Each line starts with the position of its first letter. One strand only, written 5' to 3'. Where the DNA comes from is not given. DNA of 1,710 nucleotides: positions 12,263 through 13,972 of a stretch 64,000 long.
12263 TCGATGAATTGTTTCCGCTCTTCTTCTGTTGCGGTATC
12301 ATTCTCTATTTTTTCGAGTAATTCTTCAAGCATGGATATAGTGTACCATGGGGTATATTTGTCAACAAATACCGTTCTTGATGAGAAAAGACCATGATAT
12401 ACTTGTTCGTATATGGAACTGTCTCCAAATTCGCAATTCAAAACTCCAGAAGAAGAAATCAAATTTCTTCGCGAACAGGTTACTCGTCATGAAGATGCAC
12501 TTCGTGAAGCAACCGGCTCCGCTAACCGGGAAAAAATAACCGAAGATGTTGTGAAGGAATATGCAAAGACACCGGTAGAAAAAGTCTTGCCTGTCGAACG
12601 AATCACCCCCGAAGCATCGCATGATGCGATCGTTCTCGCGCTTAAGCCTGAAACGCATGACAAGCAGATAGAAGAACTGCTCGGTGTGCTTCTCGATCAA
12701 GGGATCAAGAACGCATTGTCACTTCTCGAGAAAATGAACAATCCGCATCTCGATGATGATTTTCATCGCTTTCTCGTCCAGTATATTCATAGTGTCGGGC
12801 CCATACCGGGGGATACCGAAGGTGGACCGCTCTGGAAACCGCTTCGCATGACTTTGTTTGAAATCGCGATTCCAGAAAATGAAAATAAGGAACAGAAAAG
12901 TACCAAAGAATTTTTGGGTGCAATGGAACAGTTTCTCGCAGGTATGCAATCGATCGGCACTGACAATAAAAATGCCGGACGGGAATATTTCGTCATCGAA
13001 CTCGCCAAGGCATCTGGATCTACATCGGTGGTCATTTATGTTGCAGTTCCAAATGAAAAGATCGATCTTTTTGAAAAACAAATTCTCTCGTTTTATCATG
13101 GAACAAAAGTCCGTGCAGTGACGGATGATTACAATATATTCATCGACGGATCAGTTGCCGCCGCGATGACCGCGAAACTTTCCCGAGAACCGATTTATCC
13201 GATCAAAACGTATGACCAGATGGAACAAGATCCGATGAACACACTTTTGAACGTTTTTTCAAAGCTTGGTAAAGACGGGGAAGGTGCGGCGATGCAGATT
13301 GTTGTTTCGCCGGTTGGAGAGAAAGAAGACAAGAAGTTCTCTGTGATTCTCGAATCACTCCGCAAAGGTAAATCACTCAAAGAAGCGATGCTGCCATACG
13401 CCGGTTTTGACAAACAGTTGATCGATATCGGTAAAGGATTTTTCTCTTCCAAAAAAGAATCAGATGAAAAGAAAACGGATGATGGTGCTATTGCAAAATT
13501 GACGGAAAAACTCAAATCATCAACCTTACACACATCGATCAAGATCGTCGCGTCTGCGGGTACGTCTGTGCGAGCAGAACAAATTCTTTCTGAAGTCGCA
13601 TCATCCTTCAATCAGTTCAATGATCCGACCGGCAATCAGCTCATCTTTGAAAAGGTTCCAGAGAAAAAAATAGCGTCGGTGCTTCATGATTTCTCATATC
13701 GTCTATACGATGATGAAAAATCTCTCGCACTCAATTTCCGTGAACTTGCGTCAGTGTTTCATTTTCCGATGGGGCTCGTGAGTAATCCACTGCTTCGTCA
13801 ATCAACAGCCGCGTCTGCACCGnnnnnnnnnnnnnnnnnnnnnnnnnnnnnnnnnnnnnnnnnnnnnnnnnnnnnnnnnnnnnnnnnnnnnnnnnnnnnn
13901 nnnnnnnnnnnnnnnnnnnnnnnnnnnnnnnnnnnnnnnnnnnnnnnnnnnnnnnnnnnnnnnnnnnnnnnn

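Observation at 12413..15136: TraD/VirD4-like coupling-type ATPase with a 440-aa uncharacterised N-terminal extension, divergent from an AT-rich two-gene cassette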

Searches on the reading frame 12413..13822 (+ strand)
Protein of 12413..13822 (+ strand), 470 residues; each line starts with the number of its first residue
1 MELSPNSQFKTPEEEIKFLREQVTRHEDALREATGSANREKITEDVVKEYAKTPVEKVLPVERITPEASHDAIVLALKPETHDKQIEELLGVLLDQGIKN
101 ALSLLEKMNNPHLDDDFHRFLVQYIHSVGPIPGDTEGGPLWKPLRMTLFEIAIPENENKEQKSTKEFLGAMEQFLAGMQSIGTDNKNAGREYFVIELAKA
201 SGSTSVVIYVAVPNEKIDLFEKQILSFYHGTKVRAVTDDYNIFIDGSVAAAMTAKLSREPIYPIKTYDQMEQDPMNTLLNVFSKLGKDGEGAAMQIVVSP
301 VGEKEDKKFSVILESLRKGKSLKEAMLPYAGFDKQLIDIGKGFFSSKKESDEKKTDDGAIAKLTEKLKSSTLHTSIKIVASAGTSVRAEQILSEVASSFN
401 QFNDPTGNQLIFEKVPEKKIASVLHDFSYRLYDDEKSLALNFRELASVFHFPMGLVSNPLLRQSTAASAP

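Call 9: find_homologous_proteins(query=window:12413-13822:+, max_evalue=0.001)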
Query window:12413-13822:+ (470 aa): 140 proteins with E <= 0.001 among 8000 candidates; the best 120 are listed.
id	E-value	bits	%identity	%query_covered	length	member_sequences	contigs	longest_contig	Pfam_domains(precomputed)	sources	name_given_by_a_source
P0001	8.1e-135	468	47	99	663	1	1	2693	PF26449.1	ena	-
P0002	8.1e-130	452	46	100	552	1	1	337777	PF26449.1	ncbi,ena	-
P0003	3.9e-129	450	46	99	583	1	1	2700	PF26449.1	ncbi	ncbi:MAG: hypothetical protein ACREGC_00350, partial [Minisyncoccia bacterium]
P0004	5.2e-129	449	47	98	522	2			PF26449.1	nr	nr:hypothetical protein [Candidatus Paceibacterota bacterium]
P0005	3.9e-128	446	47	99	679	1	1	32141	PF26449.1,PF01935.24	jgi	jgi:hypothetical protein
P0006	2.1e-126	441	45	99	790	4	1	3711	PF26449.1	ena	-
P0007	2.4e-126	440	45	100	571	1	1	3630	PF26449.1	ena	-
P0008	2.6e-125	437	46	99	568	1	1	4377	PF26449.1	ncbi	ncbi:hypothetical protein CO033_00400, partial [Candidatus Nomurabacteria bacterium CG_4_9_14_0_2_um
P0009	2.7e-125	437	46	99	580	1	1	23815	PF26449.1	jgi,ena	-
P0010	3.1e-125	437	46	99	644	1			PF26449.1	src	-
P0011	3.4e-125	437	46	99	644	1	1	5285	PF26449.1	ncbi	ncbi:hypothetical protein COX94_01220, partial [Candidatus Nomurabacteria bacterium CG_4_10_14_0_2_u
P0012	7.1e-125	435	45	99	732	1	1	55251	PF26449.1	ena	-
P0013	4.0e-124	433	45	99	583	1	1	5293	PF26449.1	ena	-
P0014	5.1e-124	433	46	98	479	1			PF26449.1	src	-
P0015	6.6e-124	432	45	99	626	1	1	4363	PF26449.1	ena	-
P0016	8.1e-124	432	45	100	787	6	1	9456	PF26449.1,PF01935.24,PF13401.13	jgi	jgi:hypothetical protein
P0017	8.4e-123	429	46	99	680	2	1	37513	PF26449.1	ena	-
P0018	2.4e-122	427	45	98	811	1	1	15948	PF26449.1,PF01935.24,PF13401.13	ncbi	ncbi:MAG: hypothetical protein RL641_857, partial [Candidatus Parcubacteria bacterium]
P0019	8.8e-122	425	46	95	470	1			PF26449.1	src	-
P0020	1.5e-121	425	44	99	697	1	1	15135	PF26449.1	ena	-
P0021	1.7e-121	424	44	99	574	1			PF26449.1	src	-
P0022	2.3e-121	424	44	99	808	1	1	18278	PF26449.1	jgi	-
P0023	2.4e-121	424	45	99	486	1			PF26449.1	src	-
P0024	3.0e-121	424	43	100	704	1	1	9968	PF26449.1,PF01935.24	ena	-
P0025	8.6e-121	422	44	99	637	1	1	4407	PF26449.1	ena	-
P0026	9.5e-121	422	44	99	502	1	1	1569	PF26449.1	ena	-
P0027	1.1e-120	422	46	99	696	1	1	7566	PF26449.1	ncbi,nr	ncbi:hypothetical protein EXS45_02030, partial [Candidatus Nomurabacteria bacterium]|nr:hypothetical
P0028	2.8e-120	420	43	99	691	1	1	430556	PF26449.1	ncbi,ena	-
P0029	1.0e-119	419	45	99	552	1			PF26449.1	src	-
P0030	2.0e-119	418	44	99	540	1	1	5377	PF26449.1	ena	-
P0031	2.5e-119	417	43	99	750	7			PF26449.1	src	-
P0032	4.2e-119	416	45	99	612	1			PF26449.1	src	-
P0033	1.1e-118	415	44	99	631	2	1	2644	PF26449.1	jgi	jgi:hypothetical protein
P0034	2.9e-118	414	43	99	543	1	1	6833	PF26449.1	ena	-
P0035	6.6e-118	413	43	99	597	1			PF26449.1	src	-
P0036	1.4e-116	408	43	99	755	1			PF26449.1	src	-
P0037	4.4e-115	403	43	99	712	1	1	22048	PF26449.1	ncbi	ncbi:MAG: hypothetical protein WCI76_00855, partial [bacterium]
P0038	5.4e-112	393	43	99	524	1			PF26449.1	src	-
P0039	2.1e-110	388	45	90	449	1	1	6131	PF26449.1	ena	-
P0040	3.5e-109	384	43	99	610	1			PF26449.1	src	-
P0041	4.2e-108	380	45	91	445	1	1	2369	PF26449.1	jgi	-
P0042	2.2e-107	378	43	99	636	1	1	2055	PF26449.1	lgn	-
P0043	3.5e-107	377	42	99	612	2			PF26449.1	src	-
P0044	4.4e-107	377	45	86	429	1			PF26449.1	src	-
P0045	4.8e-107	377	51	72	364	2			PF26449.1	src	-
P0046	1.2e-106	375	45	99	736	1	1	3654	PF26449.1,PF01935.24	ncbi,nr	ncbi:MAG TPA: DUF87 domain-containing protein, partial [Candidatus Paceibacterota bacterium]|nr:DUF8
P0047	1.6e-106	375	49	84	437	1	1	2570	PF26449.1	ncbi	-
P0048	3.0e-106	374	42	98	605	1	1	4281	PF26449.1,PF01935.24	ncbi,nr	ncbi:MAG TPA: DUF87 domain-containing protein, partial [Candidatus Kaiserbacteria bacterium]|nr:DUF8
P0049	7.9e-106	373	43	93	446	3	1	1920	PF26449.1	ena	-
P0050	2.3e-105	371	44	87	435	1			PF26449.1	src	-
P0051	2.3e-105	371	45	84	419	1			PF26449.1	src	-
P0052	4.0e-105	370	44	87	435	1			PF26449.1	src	-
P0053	2.9e-104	368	39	100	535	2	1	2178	PF26449.1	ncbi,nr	ncbi:hypothetical protein KC901_03540, partial [Patescibacteria group bacterium]|nr:hypothetical pro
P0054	5.0e-104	367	43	98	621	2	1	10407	PF26449.1,PF01935.24,PF25199.2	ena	-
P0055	7.4e-104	366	44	87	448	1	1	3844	PF26449.1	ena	-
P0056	9.7e-104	366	41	99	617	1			PF26449.1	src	-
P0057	4.7e-103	364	44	87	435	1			PF26449.1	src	-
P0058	1.1e-102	362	40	99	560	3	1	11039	PF26449.1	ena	-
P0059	8.9e-102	359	43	87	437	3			PF26449.1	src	-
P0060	2.2e-101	358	40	100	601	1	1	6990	PF26449.1,PF01935.24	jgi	-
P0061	4.8e-101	357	41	99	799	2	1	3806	PF26449.1,PF01935.24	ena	-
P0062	6.3e-100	353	40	97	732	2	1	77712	PF26449.1,PF01935.24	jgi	jgi:hypothetical protein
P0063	2.1e-99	352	38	98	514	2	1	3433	PF26449.1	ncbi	ncbi:MAG: Uncharacterized protein Greene041679_681, partial [Parcubacteria group bacterium Greene041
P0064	1.4e-98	349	40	100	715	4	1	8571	PF26449.1,PF01935.24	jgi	-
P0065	3.7e-98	347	40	98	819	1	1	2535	PF26449.1,PF01935.24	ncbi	ncbi:MAG: hypothetical protein AAB777_02550, partial [Patescibacteria group bacterium]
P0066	2.6e-96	341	45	77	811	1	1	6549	PF26449.1,PF12696.14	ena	-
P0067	4.6e-96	341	44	79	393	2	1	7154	PF26449.1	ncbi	ncbi:MAG: hypothetical protein AAB661_00040, partial [Patescibacteria group bacterium]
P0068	2.6e-95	338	39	99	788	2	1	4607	PF26449.1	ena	-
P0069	3.8e-95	338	43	81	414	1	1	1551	PF26449.1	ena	-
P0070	1.5e-94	336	39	99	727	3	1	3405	PF26449.1,PF01935.24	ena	-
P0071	4.5e-94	334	47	71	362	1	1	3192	PF26449.1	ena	-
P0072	5.1e-94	334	48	72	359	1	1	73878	PF26449.1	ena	-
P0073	8.5e-94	333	40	98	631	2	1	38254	PF26449.1,PF01935.24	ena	-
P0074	1.3e-93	333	46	75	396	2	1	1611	PF26449.1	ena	-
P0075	7.7e-93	330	47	76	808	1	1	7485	PF26449.1,PF10412.16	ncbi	ncbi:MAG: TraM recognition domain-containing protein, partial [Patescibacteria group bacterium]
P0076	2.0e-92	329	48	71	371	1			PF26449.1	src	-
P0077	2.0e-91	325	43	80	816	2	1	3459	PF26449.1,PF10412.16,PF01935.24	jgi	jgi:hypothetical protein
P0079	5.9e-91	324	37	99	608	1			PF26449.1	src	-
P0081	4.2e-90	321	48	70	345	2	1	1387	PF26449.1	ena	-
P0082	4.7e-90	321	47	71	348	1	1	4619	PF26449.1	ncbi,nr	ncbi:hypothetical protein K8Q98_01585, partial [Candidatus Nomurabacteria bacterium]|nr:hypothetical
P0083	5.4e-90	321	46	71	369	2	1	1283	PF26449.1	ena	-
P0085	1.6e-89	319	47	70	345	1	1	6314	PF26449.1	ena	-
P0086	5.4e-89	317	38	95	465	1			PF26449.1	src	-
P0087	8.4e-89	317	43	82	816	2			PF26449.1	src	-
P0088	8.5e-89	317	46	74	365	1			PF26449.1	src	-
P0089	9.0e-89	317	44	73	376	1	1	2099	PF26449.1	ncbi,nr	ncbi:MAG: hypothetical protein Q7K54_01025, partial [Candidatus Parcubacteria bacterium]|nr:hypothet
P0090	1.2e-88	316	37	95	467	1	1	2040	PF26449.1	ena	-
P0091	6.5e-88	314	37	94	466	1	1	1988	PF26449.1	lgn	-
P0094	6.5e-86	307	43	80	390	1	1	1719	PF26449.1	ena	-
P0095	1.8e-85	306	39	83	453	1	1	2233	PF26449.1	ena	-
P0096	2.4e-85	305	49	66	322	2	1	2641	PF26449.1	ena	-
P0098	1.1e-84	303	45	71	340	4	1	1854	PF26449.1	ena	-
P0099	1.6e-83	299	47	69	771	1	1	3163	PF26449.1,PF12696.14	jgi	-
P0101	3.9e-83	298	44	69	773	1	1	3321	PF26449.1,PF12696.14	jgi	-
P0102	4.7e-83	298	39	87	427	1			PF26449.1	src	-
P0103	4.2e-81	291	40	82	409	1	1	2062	PF26449.1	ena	-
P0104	7.6e-80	287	37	96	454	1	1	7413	PF26449.1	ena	-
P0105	2.9e-79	285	48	61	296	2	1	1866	PF26449.1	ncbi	-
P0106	3.6e-79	285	44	68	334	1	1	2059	PF26449.1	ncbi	ncbi:MAG: hypothetical protein WCJ59_02785, partial [bacterium]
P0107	4.6e-79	285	36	95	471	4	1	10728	PF26449.1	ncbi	ncbi:MAG: hypothetical protein AAB597_02565, partial [Patescibacteria group bacterium]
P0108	2.1e-78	282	46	66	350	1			PF26449.1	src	-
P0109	6.1e-78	281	41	77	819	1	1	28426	PF26449.1,PF10412.16,PF01935.24,PF02534.21,PF12696.14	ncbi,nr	ncbi:MAG: DUF87 domain-containing protein, partial [Candidatus Taylorbacteria bacterium]|nr:DUF87 do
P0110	8.5e-78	280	45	68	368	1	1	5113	PF26449.1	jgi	-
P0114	1.3e-74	270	39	82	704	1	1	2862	PF26449.1,PF01935.24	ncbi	-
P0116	2.5e-73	266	46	62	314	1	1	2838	PF26449.1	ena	-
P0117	1.3e-71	260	44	68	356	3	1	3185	PF26449.1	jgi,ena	-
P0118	2.3e-71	259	45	64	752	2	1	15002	PF26449.1,PF12696.14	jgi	-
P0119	5.8e-70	255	44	59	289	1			PF26449.1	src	-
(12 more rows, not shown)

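Call 10: search_protein_families(library=pfam, proteins=[window:12413-13822:+, P0005, P0016], max_evalue=10)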
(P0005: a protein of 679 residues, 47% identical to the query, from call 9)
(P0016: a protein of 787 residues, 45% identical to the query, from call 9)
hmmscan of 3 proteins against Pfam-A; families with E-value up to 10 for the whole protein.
window:12413-13822:+ (470 aa): 2 families
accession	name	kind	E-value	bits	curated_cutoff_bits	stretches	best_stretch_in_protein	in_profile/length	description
PF02784.22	Orn_Arg_deC_N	-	0.071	12.9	23.4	1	326-386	185-245/247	Pyridoxal-dependent decarboxylase, pyridoxal binding domain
PF09311.16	Rab5-bind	-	0.64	9.9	33.6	1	361-438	47-120/307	Rabaptin-like protein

P0005 (679 aa): 8 families
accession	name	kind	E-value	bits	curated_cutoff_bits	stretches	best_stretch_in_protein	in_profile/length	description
PF01935.23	DUF87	-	5.7e-06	27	23.2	1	509-582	24-84/220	Helicase HerA, central domain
PF10412.15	TrwB_AAD_bind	-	0.00058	19.3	20.5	1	500-549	7-56/387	Type IV secretion-system coupling protein DNA-binding domain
PF11553.14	DUF3231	-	0.0011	19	29.6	1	307-411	32-135/165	Protein of unknown function (DUF3231)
PF01637.24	ATPase_2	-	0.0016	18.8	33.2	1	511-548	23-60/225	ATPase domain predominantly from Archaea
PF13401.12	AAA_22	-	0.0092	16.7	27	1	509-556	6-54/130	AAA domain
PF25199.1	nSTAND_NTPase5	-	0.014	15.7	34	1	503-556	36-90/145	Novel STAND NTPase 5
PF20720.3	nSTAND3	-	0.014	15.5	27.2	1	512-568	21-72/155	Novel STAND NTPase 3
PF01580.24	FtsK_SpoIIIE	-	0.022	14.6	24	1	502-530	32-61/221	FtsK/SpoIIIE family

P0016 (787 aa): 21 families
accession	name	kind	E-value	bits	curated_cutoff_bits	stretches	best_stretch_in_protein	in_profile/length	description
PF13401.12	AAA_22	-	7.9e-07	29.9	27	1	509-556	6-54/130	AAA domain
PF01935.23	DUF87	-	5.4e-06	27.1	23.2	1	508-546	23-62/220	Helicase HerA, central domain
PF01580.24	FtsK_SpoIIIE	-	0.00021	21.3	24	1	498-530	28-61/221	FtsK/SpoIIIE family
PF25199.1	nSTAND_NTPase5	-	0.00051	20.3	34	1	501-557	34-91/145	Novel STAND NTPase 5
PF20720.3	nSTAND3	-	0.00082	19.5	27.2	1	510-568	19-72/155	Novel STAND NTPase 3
PF10412.15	TrwB_AAD_bind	-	0.00098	18.5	20.5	1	504-547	11-54/387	Type IV secretion-system coupling protein DNA-binding domain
PF01637.24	ATPase_2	-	0.0056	17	33.2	1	503-550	15-62/225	ATPase domain predominantly from Archaea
PF13245.12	AAA_19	-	0.011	16.4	25.1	1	509-533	12-36/134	AAA domain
PF13191.12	AAA_16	-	0.017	16.1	32.6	1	505-549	21-63/167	AAA ATPase domain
PF24389.1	ORC-CDC6-like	-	0.022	13.9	27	1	502-534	26-58/571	ORC-CDC6-like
PF13173.12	AAA_14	-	0.023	15.2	27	1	511-544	5-37/129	AAA domain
PF05621.17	TniB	-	0.025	14.5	22.4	1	503-528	30-55/189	Bacterial TniB protein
PF02562.22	PhoH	-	0.034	14.1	27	1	744-783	103-140/205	PhoH-like protein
PF12846.13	AAA_10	-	0.035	13.6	27.5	1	508-546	21-59/362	AAA-like domain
PF13604.12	AAA_30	-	0.036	14.2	27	1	508-544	18-54/191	AAA domain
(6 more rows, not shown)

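Call 16: find_encoding_contigs(protein=P0028, flank=8000, max_places=3)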
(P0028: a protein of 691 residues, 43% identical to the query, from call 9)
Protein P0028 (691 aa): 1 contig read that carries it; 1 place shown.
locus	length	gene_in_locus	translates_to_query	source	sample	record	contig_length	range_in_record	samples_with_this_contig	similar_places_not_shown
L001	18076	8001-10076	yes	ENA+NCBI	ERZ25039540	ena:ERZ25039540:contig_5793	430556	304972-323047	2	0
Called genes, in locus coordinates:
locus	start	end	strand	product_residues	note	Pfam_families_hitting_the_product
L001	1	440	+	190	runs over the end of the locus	PF00281:Ribosomal_L5, PF00673:Ribosomal_L5_C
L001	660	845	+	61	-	PF00253:Ribosomal_S14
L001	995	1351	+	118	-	PF00410:Ribosomal_S8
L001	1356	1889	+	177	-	PF00347:Ribosomal_L6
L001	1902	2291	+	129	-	PF00861:Ribosomal_L18p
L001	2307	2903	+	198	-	PF00333:Ribosomal_S5, PF03719:Ribosomal_S5_C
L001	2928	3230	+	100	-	-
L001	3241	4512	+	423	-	PF00344:SecY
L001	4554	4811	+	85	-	-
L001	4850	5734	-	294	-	-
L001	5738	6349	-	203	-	PF00406:ADK, PF13207:AAA_17, PF13238:AAA_18 (weak)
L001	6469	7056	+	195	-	PF00406:ADK, PF02223:Thymidylate_kin (faint), PF13207:AAA_17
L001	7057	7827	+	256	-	PF00557:Peptidase_M24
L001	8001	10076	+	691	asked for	PF26449:DUF8128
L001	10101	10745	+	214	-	PF12696:TraG-D_C (faint)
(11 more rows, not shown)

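Call 17: find_encoding_contigs(protein=P0002, flank=8000, max_places=3)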
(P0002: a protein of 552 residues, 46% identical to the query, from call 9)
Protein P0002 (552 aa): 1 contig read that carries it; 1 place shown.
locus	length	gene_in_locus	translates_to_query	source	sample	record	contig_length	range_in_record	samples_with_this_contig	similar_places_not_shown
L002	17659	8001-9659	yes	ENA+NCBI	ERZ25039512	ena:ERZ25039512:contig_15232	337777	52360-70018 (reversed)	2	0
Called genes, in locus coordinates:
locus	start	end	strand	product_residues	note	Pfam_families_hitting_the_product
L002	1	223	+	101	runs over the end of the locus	PF00467:KOW, PF17136:ribosomal_L24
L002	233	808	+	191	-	PF00281:Ribosomal_L5, PF00673:Ribosomal_L5_C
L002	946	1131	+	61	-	PF00253:Ribosomal_S14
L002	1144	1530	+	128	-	PF00410:Ribosomal_S8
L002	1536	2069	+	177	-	PF00347:Ribosomal_L6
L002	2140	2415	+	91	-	PF00861:Ribosomal_L18p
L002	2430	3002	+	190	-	PF00333:Ribosomal_S5, PF03719:Ribosomal_S5_C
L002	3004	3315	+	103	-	-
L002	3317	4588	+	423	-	PF00344:SecY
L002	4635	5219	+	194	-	PF00406:ADK, PF13207:AAA_17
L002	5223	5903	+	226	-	PF00696:AA_kinase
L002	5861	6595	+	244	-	-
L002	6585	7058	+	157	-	PF04480:DUF559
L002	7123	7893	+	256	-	PF00557:Peptidase_M24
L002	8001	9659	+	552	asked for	PF26449:DUF8128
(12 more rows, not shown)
